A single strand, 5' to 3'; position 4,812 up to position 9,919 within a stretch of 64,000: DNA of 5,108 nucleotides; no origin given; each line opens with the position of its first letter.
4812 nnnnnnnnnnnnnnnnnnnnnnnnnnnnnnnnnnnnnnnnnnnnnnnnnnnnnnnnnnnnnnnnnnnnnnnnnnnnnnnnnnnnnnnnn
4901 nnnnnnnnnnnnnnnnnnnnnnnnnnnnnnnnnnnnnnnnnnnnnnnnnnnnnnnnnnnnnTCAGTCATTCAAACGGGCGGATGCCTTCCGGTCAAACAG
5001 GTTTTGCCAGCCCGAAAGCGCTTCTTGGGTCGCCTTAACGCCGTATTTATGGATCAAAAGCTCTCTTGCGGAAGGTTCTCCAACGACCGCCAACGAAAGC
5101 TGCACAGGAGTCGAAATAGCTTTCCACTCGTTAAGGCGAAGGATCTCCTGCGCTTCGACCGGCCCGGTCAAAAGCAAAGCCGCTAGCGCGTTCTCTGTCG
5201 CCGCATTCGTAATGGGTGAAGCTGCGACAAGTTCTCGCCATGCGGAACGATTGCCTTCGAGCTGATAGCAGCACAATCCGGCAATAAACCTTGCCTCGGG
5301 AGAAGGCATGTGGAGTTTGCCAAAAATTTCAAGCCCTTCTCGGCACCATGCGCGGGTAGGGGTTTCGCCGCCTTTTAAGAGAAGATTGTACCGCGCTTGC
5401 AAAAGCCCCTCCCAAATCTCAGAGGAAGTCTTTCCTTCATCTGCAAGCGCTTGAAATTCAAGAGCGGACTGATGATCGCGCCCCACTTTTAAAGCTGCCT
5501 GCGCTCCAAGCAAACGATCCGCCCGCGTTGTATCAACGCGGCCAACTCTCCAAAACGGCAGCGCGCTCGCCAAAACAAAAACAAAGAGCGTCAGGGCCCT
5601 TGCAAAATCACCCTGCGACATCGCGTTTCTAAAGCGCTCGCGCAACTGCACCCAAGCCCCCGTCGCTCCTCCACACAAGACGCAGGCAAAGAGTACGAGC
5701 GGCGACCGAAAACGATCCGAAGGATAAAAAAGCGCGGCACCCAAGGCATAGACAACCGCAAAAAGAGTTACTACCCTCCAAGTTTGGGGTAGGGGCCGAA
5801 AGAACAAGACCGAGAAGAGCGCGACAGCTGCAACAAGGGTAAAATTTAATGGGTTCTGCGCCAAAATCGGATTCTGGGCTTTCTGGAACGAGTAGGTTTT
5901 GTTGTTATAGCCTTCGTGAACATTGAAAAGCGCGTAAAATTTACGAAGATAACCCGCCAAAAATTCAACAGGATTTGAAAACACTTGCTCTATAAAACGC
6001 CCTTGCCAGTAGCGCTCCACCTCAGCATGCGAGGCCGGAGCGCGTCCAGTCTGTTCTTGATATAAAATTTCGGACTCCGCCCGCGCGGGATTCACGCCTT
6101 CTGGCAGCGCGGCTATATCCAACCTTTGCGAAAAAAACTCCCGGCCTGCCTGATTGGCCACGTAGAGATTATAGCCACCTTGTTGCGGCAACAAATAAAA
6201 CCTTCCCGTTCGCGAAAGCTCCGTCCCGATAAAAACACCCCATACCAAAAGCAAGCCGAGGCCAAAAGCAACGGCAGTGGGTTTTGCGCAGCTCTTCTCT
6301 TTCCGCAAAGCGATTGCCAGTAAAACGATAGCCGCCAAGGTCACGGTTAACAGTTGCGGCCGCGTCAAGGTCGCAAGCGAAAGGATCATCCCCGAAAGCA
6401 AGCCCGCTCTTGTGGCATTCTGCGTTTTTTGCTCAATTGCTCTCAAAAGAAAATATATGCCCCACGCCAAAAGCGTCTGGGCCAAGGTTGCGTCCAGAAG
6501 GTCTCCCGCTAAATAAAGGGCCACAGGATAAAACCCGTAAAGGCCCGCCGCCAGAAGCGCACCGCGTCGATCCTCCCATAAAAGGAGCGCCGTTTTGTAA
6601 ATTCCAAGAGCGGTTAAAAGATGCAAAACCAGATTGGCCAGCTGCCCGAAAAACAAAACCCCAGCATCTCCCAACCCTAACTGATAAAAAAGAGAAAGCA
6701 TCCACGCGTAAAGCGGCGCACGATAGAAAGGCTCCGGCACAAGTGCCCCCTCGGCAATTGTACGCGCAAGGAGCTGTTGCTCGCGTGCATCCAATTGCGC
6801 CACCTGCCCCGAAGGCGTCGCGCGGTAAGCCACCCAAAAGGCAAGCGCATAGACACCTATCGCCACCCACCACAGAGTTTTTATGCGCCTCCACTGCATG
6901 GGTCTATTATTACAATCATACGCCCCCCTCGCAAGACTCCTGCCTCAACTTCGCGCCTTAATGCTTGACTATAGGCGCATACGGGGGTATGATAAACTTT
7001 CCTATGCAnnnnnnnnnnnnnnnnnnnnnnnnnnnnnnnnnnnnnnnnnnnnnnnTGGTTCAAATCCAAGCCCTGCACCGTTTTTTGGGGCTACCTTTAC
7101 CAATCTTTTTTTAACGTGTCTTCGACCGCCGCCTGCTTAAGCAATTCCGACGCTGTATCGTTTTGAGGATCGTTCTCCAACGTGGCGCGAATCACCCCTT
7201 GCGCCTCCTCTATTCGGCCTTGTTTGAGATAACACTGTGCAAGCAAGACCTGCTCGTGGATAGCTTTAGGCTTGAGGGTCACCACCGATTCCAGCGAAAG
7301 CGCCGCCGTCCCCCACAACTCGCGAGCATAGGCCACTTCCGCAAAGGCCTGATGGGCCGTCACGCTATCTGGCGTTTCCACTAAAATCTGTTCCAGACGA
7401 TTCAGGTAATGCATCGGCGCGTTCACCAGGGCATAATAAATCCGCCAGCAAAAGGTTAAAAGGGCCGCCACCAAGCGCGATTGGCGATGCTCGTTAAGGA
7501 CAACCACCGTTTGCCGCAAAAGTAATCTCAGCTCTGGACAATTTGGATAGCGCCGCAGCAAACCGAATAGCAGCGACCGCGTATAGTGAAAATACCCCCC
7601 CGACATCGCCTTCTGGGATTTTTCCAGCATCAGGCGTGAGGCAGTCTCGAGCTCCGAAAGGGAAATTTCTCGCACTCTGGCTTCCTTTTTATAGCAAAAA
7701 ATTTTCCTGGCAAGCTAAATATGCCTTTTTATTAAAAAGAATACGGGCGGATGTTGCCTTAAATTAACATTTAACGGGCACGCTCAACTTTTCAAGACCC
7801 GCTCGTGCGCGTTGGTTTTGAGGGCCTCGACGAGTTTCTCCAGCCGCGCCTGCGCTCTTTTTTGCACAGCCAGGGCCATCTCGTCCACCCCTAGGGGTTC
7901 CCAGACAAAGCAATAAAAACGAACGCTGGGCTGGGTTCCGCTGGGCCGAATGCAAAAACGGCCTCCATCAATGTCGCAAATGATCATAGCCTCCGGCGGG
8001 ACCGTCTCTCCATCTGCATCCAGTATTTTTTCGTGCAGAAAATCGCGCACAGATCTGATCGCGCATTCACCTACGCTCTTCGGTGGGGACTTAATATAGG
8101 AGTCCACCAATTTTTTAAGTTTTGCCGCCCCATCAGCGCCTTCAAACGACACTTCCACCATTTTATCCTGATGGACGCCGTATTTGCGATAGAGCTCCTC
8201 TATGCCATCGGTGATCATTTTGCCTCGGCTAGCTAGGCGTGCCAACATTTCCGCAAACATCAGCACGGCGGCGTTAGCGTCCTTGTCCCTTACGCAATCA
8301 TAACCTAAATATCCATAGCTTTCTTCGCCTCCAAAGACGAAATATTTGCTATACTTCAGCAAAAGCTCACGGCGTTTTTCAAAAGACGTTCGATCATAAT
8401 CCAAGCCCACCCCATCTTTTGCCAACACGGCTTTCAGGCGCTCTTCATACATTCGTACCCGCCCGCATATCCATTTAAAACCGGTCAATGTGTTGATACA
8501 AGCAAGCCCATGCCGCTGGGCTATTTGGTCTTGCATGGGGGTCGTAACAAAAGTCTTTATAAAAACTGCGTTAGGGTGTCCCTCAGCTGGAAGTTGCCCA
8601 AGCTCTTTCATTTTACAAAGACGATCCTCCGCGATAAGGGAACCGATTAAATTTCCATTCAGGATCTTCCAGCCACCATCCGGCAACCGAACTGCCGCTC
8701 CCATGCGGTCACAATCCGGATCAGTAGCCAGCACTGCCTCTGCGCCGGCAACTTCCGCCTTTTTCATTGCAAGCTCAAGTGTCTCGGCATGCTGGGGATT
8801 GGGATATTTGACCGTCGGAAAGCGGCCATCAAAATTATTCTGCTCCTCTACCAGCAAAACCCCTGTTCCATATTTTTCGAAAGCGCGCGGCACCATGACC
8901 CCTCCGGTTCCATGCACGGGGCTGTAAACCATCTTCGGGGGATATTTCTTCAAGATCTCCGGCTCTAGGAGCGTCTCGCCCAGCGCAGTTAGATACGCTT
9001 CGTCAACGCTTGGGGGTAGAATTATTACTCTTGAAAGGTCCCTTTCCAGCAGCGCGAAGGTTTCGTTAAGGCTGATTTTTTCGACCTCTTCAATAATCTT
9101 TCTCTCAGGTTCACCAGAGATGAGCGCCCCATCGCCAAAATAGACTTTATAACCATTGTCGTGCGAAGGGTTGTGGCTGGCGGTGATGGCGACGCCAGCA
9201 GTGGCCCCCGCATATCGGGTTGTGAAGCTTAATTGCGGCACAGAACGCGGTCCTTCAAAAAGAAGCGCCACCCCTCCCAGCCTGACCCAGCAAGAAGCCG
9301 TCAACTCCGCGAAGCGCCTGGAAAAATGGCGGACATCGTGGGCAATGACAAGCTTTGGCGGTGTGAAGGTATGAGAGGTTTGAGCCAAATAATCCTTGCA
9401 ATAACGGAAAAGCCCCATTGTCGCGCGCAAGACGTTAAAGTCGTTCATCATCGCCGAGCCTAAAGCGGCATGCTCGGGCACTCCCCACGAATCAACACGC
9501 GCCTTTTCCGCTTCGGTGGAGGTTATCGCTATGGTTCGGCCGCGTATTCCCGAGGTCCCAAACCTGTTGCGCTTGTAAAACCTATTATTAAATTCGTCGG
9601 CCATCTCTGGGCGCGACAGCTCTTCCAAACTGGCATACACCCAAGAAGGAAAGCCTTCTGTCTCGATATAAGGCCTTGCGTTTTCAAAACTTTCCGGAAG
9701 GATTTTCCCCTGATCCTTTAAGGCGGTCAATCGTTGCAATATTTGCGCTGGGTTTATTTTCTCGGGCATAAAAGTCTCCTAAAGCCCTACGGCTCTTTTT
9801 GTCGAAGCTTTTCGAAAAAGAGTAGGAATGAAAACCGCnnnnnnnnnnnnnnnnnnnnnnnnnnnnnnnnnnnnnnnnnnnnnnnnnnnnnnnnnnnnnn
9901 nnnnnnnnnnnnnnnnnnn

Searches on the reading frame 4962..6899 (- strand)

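Call 53: search_protein_families(library=ncbifam, proteins=[window:4962-6899:-], max_evalue=1e-10)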
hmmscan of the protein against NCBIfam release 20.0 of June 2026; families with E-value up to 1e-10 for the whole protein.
window:4962-6899:- (645 aa): 0 families

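Call 67: search_protein_families(library=pfam, proteins=[window:4962-6899:-], max_evalue=0.0001)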
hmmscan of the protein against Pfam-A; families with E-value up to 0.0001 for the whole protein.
window:4962-6899:- (645 aa): 1 family
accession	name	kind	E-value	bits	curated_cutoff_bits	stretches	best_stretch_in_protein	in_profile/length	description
PF13231.12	PMT_2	-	7.2e-10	39.7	26.1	1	60-219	2-153/160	Dolichyl-phosphate-mannose-protein mannosyltransferase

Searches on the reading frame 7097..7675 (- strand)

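Call 48: search_protein_families(library=pfam, proteins=[window:7097-7675:-])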
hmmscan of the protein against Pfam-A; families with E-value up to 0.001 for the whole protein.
window:7097-7675:- (192 aa): 5 families
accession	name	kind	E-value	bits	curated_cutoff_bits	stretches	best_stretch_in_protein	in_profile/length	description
PF14559.12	TPR_19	-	8.2e-10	39.3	25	1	123-181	9-67/68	Tetratricopeptide repeat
PF13428.12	TPR_14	-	5.7e-07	30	23.5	1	141-179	3-41/44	Tetratricopeptide repeat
PF12895.13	ANAPC3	-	7.8e-06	26.5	27.2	1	120-183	4-66/82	Anaphase-promoting complex, cyclosome, subunit 3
PF13432.12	TPR_16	-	0.00011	23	32.7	0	145-178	3-36/65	Tetratricopeptide repeat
PF07719.23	TPR_2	-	0.00073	19.9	27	0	144-172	6-34/34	Tetratricopeptide repeat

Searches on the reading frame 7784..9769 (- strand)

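Call 53: search_protein_families(library=ncbifam, proteins=[window:7784-9769:-], max_evalue=1e-10)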
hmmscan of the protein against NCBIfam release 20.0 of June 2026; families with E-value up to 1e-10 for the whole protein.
window:7784-9769:- (661 aa): 3 families
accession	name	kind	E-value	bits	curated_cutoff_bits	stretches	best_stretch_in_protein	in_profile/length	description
TIGR03990.1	Arch_GlmM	equivalog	2.3e-33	115.7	439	1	133-359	31-247/444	phosphoglucosamine mutase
TIGR01455.1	glmM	equivalog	1.8e-16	59.9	447.55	1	136-394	38-274/442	phosphoglucosamine mutase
NF005737.0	PRK07564.1-1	equivalog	9.2e-11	41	378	0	478-649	359-523/543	alpha-D-glucose phosphate-specific phosphoglucomutase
